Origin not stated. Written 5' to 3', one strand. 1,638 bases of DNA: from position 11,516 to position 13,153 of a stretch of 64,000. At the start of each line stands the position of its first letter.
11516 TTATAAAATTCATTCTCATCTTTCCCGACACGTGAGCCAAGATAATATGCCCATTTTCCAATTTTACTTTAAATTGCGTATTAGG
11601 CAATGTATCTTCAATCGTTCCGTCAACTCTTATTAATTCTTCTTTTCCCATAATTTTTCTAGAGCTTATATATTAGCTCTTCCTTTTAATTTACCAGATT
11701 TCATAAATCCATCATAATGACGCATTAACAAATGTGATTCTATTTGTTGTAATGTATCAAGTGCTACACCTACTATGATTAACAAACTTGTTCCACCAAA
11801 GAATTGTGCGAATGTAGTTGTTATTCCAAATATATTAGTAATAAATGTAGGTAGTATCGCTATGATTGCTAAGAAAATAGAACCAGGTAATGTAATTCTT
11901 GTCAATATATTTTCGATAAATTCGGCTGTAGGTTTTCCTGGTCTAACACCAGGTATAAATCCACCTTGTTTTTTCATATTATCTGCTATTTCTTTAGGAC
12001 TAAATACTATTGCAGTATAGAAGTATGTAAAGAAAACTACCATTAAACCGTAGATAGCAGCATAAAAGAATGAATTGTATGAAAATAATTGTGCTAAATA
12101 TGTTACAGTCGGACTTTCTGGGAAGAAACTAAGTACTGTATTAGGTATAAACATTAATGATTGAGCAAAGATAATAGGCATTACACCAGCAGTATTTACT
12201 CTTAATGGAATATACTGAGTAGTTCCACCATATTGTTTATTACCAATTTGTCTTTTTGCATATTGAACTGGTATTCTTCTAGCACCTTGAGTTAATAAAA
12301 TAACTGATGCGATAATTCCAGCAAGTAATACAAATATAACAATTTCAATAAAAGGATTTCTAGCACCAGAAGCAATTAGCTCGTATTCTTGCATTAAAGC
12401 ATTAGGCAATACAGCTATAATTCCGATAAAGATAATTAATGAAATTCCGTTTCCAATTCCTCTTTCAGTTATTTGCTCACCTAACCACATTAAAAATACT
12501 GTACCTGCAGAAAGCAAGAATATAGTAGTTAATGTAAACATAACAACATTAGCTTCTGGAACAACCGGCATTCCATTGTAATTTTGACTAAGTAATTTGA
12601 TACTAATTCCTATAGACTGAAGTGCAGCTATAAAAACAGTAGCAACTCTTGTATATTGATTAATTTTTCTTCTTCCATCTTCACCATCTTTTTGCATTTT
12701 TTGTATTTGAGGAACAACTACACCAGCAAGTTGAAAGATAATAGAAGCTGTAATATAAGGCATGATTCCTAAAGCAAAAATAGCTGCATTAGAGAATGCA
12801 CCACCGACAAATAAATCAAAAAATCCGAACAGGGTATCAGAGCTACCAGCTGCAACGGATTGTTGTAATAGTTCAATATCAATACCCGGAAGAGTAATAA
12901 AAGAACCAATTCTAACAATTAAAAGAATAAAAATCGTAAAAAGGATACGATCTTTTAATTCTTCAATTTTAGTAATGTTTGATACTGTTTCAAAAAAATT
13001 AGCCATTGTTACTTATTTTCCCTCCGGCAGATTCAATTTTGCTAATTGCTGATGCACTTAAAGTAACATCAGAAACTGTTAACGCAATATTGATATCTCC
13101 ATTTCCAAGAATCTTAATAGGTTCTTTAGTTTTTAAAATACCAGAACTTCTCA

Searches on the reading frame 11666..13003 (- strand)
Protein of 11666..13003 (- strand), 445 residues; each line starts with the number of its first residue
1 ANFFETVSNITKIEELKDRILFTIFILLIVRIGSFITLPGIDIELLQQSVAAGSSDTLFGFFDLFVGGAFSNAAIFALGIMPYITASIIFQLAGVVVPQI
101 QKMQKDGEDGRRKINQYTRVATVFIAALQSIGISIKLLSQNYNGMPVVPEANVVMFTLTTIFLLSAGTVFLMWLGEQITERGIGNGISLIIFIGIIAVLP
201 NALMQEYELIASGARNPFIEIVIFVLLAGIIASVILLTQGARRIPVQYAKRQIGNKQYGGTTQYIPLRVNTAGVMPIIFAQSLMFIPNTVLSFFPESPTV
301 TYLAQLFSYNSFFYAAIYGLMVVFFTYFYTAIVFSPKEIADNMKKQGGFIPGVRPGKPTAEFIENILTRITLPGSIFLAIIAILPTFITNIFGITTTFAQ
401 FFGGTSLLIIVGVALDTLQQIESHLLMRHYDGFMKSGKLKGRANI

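Call 85: find_related_loci(query=window:11666-13003:-, collection=genome_contigs, flank=200)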
Query window:11666-13003:- (445 aa) in genome_contigs; peptide patterns used: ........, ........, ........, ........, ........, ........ (x = any residue, [..] = any of these).
599 stretches matched a pattern (row limit reached: there are more); 577 encode a relative of the query (tblastn E <= 1e-3); the best 80 are kept; 80 distinct loci.
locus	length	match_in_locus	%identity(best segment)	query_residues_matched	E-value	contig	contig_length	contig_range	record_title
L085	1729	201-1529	84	1-444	0e+0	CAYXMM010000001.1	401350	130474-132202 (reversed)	MAG TPA_asm: uncultured Hyphomicrobiales bacterium isolate binchicken_co286_8 genome assembly, contig: NODE_15_length_40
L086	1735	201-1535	72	1-444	0e+0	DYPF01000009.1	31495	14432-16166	MAG TPA_asm: Chloroherpeton thalassium isolate SulCav_GS09_5_32_15 SulCav_GS09_5_2089_length_31495_cov_9_300445, whole g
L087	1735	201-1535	74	1-445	0e+0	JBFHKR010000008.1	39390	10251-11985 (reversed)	MAG: Chlorobiota bacterium isolate Mix_sand07.2021.05.G.94 k141_544219_length_39390_cov_26.3119, whole genome shotgun se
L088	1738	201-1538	72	1-445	0e+0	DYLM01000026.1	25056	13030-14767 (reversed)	MAG TPA_asm: Chloroherpeton thalassium isolate SulCav_AS07-7_33_25 SulCav_AS07_7_1866_length_25056_cov_15_390664, whole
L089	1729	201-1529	74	1-442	0e+0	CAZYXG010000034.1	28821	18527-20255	MAG TPA_asm: uncultured Hyphomicrobiales bacterium isolate SRP128246_co1_373 genome assembly, contig: NODE_2770_length_2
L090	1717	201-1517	72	1-439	0e+0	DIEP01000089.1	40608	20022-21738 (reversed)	MAG TPA_asm: Ignavibacteria bacterium UBA5771 UBA5771_contig_18816, whole genome shotgun sequence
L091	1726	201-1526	73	1-442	0e+0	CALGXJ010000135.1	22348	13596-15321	MAG: Candidatus Kapabacteria bacterium isolate R1_Bin_METABAT__289_1 genome assembly, contig: c_000001107242, whole geno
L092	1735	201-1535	71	1-445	0e+0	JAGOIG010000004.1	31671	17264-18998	MAG: Candidatus Kapaibacterium sp. isolate Go_SlDig_bin_37 Go_SlDig_3806_length_31671_cov_8.255358, whole genome shotgun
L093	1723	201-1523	72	1-442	0e+0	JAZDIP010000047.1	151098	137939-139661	MAG: bacterium isolate MEGAHIT-group-0.412 k141_7864594, whole genome shotgun sequence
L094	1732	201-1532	71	1-443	0e+0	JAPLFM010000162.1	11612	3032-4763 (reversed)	MAG: Candidatus Kapaibacterium sp. isolate LacPavin_0818_WC45_MAG_29_7 LacPavin_0818_WC45_scaffold_630102, whole genome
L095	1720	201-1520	71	1-442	0e+0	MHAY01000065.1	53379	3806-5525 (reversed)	MAG: Ignavibacteria bacterium RIFOXYC2_FULL_35_21 rifoxyc2_full_scaffold_452, whole genome shotgun sequence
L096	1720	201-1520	71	1-444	0e+0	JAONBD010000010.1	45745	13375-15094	Candidatus Kapaibacterium sp. isolate AH-545-I02 AH-545-I02_NODE_10, whole genome shotgun sequence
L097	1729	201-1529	69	1-443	0e+0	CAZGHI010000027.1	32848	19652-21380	MAG TPA_asm: uncultured Hyphomicrobiales bacterium isolate SRP290908_co2_40 genome assembly, contig: NODE_1619_length_32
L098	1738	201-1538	71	1-445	0e+0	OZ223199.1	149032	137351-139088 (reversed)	MAG: Candidatus Kapaibacterium sp. isolate 09316a08-0405-4927-8c64-54324f316411 genome assembly, chromosome: 3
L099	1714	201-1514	68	5-442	0e+0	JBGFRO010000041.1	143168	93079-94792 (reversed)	MAG: Bacteroidota bacterium isolate BA1A45.2019.Bin.33 NODE_149_length_143168_cov_11.716394, whole genome shotgun sequen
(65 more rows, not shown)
